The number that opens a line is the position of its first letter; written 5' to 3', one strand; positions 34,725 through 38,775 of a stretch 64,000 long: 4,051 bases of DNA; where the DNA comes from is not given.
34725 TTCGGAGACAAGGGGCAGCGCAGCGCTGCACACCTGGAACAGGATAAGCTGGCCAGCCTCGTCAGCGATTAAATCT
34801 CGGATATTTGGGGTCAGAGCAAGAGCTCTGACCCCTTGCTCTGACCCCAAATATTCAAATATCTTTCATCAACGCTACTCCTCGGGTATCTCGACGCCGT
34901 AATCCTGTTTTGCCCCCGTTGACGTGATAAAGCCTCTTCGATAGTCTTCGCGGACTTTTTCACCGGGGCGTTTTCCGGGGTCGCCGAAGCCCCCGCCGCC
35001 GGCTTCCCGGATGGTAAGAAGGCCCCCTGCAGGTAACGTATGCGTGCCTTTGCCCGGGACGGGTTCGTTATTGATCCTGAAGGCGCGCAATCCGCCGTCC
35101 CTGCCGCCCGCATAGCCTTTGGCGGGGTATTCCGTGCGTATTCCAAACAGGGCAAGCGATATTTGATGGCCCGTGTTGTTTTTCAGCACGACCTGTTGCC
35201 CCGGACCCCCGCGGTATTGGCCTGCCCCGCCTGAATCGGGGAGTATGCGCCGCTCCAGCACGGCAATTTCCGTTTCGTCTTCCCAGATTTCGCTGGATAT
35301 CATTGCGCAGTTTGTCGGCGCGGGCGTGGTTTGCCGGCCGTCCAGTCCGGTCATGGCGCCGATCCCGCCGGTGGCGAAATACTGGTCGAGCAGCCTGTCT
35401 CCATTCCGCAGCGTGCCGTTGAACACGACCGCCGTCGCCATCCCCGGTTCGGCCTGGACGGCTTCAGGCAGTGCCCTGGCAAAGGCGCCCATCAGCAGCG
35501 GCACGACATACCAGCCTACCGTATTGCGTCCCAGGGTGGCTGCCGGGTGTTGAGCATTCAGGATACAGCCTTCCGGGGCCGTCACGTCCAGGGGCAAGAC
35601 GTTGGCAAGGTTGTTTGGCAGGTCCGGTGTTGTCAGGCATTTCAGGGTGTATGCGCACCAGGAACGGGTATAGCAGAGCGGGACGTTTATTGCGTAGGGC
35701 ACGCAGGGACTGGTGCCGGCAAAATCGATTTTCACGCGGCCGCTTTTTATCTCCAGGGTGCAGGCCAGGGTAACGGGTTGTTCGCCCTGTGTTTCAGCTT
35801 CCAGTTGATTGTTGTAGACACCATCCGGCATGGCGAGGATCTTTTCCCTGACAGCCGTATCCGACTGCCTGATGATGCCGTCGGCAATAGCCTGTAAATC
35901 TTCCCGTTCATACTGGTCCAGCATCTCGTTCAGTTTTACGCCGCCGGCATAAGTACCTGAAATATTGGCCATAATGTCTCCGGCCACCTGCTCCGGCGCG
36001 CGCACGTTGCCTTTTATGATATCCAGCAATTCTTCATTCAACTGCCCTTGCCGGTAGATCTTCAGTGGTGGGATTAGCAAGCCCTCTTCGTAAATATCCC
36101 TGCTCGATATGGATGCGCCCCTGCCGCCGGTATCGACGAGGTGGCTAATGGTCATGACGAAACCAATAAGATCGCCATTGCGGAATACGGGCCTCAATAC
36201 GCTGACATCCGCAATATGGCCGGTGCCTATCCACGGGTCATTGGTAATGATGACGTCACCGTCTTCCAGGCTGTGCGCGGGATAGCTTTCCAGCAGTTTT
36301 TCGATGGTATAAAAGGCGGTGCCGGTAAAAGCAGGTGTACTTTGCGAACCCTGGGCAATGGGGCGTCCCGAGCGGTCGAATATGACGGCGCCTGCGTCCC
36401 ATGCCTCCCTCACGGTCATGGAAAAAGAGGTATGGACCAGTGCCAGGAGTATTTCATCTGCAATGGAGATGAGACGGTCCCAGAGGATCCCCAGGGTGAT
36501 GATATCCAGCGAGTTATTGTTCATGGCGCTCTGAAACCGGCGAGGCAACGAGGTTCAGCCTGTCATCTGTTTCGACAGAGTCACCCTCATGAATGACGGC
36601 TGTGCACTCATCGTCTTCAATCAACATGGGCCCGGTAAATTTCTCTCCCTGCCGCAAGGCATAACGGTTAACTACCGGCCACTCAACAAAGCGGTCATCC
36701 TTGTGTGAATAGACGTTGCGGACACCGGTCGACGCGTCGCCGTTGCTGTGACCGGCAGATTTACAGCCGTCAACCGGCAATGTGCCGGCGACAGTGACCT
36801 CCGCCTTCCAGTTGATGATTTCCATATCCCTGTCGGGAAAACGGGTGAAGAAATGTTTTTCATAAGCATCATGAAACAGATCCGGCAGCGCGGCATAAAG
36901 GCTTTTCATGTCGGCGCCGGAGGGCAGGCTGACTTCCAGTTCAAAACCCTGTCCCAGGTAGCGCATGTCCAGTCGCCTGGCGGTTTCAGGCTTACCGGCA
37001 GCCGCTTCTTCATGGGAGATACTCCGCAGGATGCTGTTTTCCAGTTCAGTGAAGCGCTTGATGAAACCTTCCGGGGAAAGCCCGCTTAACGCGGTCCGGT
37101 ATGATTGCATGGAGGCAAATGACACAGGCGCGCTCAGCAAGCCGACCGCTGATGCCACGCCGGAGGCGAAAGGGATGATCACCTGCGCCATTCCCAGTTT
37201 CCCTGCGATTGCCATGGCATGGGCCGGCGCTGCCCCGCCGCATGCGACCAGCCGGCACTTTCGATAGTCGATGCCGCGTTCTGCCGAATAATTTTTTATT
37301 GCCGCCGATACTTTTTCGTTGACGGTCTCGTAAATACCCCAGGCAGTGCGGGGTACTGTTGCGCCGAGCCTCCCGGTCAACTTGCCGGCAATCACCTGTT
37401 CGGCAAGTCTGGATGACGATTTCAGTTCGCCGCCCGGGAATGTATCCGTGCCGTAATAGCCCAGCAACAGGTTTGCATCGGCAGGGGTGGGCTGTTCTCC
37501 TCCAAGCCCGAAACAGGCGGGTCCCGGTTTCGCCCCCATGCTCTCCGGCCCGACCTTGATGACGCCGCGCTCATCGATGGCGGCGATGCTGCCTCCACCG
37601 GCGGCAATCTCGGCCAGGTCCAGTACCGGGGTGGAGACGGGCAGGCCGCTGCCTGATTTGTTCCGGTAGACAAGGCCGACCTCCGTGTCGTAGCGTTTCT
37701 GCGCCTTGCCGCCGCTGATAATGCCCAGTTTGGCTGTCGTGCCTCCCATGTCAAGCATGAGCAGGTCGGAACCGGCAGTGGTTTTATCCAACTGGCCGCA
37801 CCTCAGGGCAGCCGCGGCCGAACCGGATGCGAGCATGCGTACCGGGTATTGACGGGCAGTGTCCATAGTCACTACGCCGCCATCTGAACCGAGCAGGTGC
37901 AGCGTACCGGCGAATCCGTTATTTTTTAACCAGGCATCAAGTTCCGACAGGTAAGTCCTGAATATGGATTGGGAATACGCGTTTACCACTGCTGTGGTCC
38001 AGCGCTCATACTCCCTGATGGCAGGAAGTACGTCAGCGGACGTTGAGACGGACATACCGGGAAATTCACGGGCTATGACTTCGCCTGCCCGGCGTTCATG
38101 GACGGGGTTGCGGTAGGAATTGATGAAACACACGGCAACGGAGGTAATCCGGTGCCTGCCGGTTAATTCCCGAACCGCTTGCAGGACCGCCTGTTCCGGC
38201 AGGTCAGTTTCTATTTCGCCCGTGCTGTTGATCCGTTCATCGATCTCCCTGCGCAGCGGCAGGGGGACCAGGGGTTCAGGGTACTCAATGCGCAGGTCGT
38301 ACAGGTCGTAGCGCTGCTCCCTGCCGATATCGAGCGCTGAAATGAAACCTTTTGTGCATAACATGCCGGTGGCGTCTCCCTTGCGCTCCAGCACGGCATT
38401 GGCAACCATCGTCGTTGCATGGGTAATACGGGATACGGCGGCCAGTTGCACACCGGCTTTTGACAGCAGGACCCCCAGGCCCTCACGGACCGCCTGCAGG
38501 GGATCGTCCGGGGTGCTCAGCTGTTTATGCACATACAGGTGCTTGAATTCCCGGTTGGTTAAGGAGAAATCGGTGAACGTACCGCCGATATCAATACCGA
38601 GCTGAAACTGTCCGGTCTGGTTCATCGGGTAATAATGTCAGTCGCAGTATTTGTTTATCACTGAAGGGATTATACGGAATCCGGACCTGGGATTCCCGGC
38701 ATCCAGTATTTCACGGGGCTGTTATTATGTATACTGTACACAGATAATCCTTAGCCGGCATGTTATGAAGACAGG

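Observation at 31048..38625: Mirror-image convergent hyuA-hyuB / hyuB-hyuA pairs with a palindromic repeat exactly at the meeting point, and many hyu loci overall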

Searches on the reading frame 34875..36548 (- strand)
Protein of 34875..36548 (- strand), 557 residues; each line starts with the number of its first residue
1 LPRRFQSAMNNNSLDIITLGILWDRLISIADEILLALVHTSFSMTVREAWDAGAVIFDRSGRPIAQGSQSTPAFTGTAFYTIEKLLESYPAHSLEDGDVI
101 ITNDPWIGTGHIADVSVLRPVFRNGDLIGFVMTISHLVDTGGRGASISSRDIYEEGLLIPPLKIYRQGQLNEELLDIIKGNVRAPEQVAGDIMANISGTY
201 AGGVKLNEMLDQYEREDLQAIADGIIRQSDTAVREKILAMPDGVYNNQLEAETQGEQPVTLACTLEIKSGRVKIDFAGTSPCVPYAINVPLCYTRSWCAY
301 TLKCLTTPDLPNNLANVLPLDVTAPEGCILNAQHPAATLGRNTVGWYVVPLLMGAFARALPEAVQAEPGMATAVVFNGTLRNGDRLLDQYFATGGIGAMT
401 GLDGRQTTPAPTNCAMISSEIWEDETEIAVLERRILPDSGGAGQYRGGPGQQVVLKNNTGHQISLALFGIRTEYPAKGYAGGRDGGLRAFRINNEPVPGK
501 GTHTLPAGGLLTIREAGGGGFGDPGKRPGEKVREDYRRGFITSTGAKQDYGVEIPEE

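Call 10: search_protein_families(library=pfam, proteins=[window:34875-36548:-])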
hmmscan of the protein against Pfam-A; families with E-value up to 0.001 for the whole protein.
window:34875-36548:- (557 aa): 1 family
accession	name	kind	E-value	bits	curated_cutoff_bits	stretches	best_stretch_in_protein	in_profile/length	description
PF02538.19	Hydantoinase_B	-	1.2e-127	426.9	26.8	1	15-524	1-519/519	Hydantoinase B/oxoprolinase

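Call 18: search_protein_families(library=ncbifam, proteins=[window:34875-36548:-])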
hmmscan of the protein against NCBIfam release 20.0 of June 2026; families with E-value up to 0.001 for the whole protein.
window:34875-36548:- (557 aa): 2 families
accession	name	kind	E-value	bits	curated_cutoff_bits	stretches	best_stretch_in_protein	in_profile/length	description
NF050157.1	CapLactmsBetCapB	equivalog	3.1e-64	217.3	1000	1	15-555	2-560/577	caprolactamase subunit beta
NF042976.1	AcphenoCarb_ApcD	equivalog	7.2e-26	90.7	1500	1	12-452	27-484/685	acetophenone carboxylase subunit delta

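Call 20: search_solved_structures(query=window:34875-36548:-, max_evalue=0.001)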
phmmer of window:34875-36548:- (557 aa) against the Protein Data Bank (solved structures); distinct sequences matched with E-value up to 0.001: 5.
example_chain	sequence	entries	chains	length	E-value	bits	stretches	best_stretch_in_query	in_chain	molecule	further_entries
7hk5_A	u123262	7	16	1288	7.7e-58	199.4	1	19-553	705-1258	N-methylhydantoinase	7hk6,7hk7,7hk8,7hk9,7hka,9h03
6yra_B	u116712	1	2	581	9.2e-55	189.3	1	12-554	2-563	Hydantoinase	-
5l9w_A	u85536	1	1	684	1e-21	80.2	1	49-454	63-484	Acetophenone carboxylase delta subunit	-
5svb_A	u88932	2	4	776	8.1e-14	54.1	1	79-146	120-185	Acetone carboxylase alpha subunit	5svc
5m45_A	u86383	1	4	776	8.1e-14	54.1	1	79-146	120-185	Acetone carboxylase alpha subunit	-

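Call 52: find_homologous_proteins(query=window:34875-36527:-, max_evalue=1e-30)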
Query window:34875-36527:- (550 aa): 2537 proteins with E <= 1e-30 among 8000 candidates; the best 120 are listed.
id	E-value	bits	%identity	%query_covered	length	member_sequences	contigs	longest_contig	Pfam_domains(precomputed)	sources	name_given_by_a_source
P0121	0.0e+0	1202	95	100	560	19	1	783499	PF02538.20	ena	-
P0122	0.0e+0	1150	91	100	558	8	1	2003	PF02538.20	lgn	-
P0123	0.0e+0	1141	90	100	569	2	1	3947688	PF02538.20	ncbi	-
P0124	0.0e+0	1120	87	100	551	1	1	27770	PF02538.20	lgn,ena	-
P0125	0.0e+0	1117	88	100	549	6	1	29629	PF02538.20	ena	-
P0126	0.0e+0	1113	87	100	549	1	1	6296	PF02538.20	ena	-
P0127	0.0e+0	1112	87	100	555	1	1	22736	PF02538.20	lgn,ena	-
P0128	0.0e+0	1112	87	100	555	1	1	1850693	PF02538.20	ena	-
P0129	0.0e+0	1111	87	100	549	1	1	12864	PF02538.20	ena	-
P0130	0.0e+0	1097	86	100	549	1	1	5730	PF02538.20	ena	-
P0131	0.0e+0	1090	85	100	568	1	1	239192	PF02538.20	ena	-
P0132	0.0e+0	1083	86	100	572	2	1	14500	PF02538.20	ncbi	-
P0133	0.0e+0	1068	83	100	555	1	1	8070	PF02538.20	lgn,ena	-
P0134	0.0e+0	1067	84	100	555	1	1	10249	PF02538.20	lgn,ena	-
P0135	0.0e+0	1020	79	100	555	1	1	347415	PF02538.20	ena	-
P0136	0.0e+0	1017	79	99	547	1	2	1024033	PF02538.20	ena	-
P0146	1.4e-285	966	75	99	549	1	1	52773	PF02538.20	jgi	jgi:N-methylhydantoinase B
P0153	3.1e-232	790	62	99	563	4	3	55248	PF02538.20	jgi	jgi:N-methylhydantoinase B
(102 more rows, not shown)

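Call 53: find_encoding_contigs(protein=P0136, flank=8000, max_places=1)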
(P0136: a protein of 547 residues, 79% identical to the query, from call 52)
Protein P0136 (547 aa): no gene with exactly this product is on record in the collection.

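Call 54: find_encoding_contigs(protein=P0146, flank=8000, max_places=1)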
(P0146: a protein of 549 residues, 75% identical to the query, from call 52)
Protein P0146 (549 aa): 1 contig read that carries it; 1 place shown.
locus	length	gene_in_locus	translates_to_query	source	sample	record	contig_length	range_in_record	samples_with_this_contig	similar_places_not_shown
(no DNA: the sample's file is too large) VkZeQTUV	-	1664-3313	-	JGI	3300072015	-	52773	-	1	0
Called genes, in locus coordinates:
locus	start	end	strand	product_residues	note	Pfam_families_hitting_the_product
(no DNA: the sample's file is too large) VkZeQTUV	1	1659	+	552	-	?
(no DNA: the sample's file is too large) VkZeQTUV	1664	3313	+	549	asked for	PF02538:Hydantoinase_B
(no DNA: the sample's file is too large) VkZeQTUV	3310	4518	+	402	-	PF02073:Peptidase_M29 (weak), PF26233:NicX (faint)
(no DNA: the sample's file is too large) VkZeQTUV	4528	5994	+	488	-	PF01546:Peptidase_M20 (weak), PF07687:M20_dimer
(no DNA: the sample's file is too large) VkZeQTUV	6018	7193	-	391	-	PF07690:MFS_1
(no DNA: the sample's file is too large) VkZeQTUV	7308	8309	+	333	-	PF08240:ADH_N, PF00107:ADH_zinc_N, PF13602:ADH_zinc_N_2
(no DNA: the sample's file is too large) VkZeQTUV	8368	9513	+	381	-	PF01321:Creatinase_N, PF00557:Peptidase_M24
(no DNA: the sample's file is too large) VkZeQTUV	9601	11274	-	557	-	PF02538:Hydantoinase_B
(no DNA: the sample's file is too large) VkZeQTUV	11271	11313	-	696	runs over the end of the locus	PF05378:Hydant_A_N, PF01968:Hydantoinase_A, PF19278:Hydant_A_C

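Call 55: find_encoding_contigs(protein=P0123, flank=8000, max_places=1)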
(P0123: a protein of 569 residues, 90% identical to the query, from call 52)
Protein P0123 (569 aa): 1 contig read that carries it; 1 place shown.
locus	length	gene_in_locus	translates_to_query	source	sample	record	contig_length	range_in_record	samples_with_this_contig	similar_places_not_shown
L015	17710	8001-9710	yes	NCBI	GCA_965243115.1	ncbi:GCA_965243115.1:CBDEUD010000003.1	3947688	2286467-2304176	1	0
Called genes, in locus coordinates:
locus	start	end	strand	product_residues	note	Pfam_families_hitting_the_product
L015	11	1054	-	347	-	PF03480:DctP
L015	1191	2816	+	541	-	PF07519:Tannase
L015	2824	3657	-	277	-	-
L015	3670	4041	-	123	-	-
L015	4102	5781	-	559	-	PF02776:TPP_enzyme_N, PF00205:TPP_enzyme_M, PF02775:TPP_enzyme_C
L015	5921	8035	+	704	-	PF05378:Hydant_A_N, PF01968:Hydantoinase_A, PF19278:Hydant_A_C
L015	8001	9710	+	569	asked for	PF02538:Hydantoinase_B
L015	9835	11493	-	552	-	PF02538:Hydantoinase_B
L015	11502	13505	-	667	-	PF05378:Hydant_A_N, PF01968:Hydantoinase_A, PF19278:Hydant_A_C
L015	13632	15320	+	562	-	PF07519:Tannase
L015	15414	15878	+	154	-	PF00111:Fer2, PF13085:Fer2_3 (faint), PF01799:Fer2_2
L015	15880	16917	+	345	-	PF01982:CTP-dep_RFKase, PF00702:Hydrolase, PF12710:HAD, PF13419:HAD_2, PF13242:Hydrolase_like (weak)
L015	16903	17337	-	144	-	PF12680:SnoaL_2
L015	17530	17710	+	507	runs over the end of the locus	PF16655:PhoD_N, PF09423:PhoD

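Call 56: find_encoding_contigs(protein=P0153, flank=8000, max_places=1)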
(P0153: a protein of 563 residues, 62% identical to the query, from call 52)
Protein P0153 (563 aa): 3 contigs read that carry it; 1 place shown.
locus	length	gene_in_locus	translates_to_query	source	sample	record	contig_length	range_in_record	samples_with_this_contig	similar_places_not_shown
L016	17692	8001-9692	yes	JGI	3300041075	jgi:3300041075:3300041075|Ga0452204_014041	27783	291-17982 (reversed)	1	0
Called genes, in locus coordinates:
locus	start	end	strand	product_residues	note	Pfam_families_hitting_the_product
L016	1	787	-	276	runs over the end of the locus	PF04909:Amidohydro_2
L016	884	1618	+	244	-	-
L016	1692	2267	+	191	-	PF06228:ChuX_HutX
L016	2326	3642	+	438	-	PF00155:Aminotran_1_2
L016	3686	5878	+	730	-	PF20256:MoCoBD_2, PF02738:MoCoBD_1, PF20256:MoCoBD_2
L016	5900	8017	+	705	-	PF05378:Hydant_A_N, PF01968:Hydantoinase_A, PF19278:Hydant_A_C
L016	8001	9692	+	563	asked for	PF02538:Hydantoinase_B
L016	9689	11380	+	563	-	PF02776:TPP_enzyme_N, PF00205:TPP_enzyme_M, PF02775:TPP_enzyme_C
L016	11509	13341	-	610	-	PF01464:SLT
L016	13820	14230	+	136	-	-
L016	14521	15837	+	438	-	PF08014:MATCAP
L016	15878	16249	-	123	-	PF09996:DUF2237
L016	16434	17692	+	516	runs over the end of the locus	?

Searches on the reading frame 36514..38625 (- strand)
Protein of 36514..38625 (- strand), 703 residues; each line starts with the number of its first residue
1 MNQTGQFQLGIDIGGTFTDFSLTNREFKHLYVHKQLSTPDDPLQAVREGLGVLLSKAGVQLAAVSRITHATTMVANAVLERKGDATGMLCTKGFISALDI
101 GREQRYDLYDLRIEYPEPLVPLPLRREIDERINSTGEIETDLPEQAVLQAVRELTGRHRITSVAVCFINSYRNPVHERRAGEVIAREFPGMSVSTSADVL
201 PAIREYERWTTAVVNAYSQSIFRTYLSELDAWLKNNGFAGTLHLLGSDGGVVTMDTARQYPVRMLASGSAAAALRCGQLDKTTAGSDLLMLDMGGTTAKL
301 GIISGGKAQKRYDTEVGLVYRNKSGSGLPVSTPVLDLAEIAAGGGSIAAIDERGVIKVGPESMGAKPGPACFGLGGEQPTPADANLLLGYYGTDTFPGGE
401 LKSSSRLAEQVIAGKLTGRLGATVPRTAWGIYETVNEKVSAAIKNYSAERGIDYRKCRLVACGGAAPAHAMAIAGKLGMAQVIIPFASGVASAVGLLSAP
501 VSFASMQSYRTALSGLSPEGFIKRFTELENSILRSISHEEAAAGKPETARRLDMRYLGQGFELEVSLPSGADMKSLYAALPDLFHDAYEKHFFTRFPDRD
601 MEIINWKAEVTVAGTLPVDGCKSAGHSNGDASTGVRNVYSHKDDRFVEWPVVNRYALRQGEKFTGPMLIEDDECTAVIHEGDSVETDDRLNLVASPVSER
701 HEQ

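Call 10: search_protein_families(library=pfam, proteins=[window:36514-38625:-])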
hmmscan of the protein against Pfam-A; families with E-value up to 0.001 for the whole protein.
window:36514-38625:- (703 aa): 3 families
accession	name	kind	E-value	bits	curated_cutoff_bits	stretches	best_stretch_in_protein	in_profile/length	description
PF01968.24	Hydantoinase_A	-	2.5e-72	244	22.9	1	208-501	1-287/291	Hydantoinase/oxoprolinase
PF05378.19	Hydant_A_N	-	2.3e-46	158.2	25.2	1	9-187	2-175/176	Hydantoinase/oxoprolinase N-terminal region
PF19278.4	Hydant_A_C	-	1.6e-10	41.1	21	1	524-688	17-184/193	Hydantoinase/oxoprolinase C-terminal domain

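Call 18: search_protein_families(library=ncbifam, proteins=[window:36514-38625:-])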
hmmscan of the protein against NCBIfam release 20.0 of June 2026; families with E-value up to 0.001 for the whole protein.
window:36514-38625:- (703 aa): 3 families
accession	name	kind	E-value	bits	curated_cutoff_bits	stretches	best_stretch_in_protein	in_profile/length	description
NF050156.1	CapLactmsAlpCapA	equivalog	9.6e-135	450.5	1000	1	7-687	1-678/689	caprolactamase subunit alpha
NF042975.2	AcphenoCarb_ApcC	equivalog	7.1e-62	209.6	1500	1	9-688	11-703/733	acetophenone carboxylase subunit gamma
NF042960.1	AcphenoCarb_ApcA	equivalog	1.4e-38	132.7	1250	1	9-496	4-468/658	acetophenone carboxylase subunit alpha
